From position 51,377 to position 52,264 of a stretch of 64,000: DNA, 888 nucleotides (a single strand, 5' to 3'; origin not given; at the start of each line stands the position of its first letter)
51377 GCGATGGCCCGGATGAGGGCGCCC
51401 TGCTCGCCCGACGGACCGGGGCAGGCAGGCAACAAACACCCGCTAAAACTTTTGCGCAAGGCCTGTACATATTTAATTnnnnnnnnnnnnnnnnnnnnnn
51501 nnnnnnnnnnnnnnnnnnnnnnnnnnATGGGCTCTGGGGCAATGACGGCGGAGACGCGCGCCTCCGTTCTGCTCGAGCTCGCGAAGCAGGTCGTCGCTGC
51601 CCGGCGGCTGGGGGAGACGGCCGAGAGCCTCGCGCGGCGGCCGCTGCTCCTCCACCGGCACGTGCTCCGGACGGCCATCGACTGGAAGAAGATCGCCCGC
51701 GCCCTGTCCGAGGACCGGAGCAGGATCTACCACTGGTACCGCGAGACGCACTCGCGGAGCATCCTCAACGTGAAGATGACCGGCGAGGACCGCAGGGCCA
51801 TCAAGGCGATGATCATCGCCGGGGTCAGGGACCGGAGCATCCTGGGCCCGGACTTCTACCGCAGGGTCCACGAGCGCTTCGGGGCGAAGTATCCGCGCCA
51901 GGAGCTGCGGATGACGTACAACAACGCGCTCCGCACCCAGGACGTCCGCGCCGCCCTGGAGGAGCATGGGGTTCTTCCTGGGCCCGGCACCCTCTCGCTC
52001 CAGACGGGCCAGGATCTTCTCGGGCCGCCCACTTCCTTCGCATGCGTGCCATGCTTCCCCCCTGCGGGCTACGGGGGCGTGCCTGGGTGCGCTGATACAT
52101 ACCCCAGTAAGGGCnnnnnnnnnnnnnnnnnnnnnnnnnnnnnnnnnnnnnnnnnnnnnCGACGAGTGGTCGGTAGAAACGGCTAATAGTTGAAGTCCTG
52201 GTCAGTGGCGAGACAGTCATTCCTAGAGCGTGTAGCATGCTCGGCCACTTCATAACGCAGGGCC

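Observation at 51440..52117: Candidate novel GC-rich gene with a textbook AT-rich initiator inside the desert (two Myb/SANT-like HTH units)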

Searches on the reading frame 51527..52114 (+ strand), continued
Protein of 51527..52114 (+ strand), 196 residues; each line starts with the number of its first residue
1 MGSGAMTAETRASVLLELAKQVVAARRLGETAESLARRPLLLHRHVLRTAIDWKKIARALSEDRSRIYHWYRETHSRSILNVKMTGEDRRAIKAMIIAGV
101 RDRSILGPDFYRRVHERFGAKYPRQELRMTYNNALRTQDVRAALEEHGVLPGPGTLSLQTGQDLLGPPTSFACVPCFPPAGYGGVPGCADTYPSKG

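Call 93: find_encoding_contigs(protein=P0005, flank=8000, max_places=6)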
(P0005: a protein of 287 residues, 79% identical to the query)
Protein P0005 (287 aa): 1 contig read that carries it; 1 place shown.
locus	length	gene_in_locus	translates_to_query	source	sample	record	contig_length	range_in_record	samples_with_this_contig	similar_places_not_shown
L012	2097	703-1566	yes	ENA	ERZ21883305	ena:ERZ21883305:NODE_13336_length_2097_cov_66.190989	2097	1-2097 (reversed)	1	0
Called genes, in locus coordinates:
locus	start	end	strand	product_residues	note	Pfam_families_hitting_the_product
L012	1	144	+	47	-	?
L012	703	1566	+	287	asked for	-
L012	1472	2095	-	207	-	?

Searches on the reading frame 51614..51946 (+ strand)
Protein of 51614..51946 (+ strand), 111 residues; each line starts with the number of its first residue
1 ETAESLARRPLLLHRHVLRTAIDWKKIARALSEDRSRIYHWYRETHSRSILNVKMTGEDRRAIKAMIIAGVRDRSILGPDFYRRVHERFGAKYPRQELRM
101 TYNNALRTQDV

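Call 89: search_solved_structures(query=A7, max_evalue=10, show_alignments=3)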
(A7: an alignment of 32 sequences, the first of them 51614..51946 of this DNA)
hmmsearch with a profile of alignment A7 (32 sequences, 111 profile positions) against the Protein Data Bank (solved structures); distinct sequences matched with E-value up to 10: 5.
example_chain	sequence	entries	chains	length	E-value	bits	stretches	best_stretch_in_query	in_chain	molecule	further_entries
6kks_A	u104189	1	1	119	0.052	17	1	7-35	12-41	Transcription factor WER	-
6zh1_A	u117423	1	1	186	0.29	14.6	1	68-108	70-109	Factor H-binding protein A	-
4xgc_E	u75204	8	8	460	0.36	14.3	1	49-106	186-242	Origin recognition complex subunit 5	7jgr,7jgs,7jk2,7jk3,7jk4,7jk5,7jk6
2yzs_A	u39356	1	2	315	1.1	12.8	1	64-108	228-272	Putative uncharacterized protein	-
1sgm_A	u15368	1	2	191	1.2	12.7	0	24-90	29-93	Putative HTH-type transcriptional regulator yxaF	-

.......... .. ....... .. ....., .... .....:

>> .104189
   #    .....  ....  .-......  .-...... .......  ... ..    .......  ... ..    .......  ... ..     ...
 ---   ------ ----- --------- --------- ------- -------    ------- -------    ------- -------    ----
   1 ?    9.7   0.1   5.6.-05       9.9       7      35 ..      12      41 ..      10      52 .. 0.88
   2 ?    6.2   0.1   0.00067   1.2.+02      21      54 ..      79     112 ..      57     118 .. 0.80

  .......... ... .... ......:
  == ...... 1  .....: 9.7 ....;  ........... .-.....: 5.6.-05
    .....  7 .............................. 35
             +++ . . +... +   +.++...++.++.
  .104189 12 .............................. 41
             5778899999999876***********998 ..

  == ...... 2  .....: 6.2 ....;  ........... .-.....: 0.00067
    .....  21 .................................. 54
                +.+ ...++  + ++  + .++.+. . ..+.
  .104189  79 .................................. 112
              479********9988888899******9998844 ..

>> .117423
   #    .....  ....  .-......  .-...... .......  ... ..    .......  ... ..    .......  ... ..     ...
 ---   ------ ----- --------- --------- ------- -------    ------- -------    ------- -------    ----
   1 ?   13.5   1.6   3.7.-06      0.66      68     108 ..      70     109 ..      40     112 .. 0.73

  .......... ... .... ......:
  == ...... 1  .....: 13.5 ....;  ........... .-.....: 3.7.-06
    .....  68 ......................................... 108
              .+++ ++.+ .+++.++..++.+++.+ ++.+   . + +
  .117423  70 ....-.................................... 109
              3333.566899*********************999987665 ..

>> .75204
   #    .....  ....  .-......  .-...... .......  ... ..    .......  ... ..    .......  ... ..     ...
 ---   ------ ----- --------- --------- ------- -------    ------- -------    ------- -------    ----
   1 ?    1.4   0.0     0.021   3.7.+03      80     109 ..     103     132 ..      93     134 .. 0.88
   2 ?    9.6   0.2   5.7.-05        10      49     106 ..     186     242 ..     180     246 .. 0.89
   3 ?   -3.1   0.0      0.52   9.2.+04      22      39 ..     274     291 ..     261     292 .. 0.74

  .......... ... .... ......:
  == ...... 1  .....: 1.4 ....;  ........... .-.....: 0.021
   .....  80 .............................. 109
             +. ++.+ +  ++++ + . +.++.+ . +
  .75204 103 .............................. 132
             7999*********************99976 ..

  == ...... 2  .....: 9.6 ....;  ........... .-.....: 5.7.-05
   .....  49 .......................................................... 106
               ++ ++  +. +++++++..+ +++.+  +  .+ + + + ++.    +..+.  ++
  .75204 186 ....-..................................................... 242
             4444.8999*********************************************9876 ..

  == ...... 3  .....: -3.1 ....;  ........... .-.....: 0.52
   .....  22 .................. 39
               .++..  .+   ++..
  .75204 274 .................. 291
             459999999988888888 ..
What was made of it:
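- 51632..51772 (+): Unit 1 (residues 36-82): Myb/SANT-like three-helix HTH (helices 39-47, 53-60, 64-80), with near-invariant W53, Y68, W70 and T74. WER is the top PDB sequence hit, E 0.05 (call 89).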
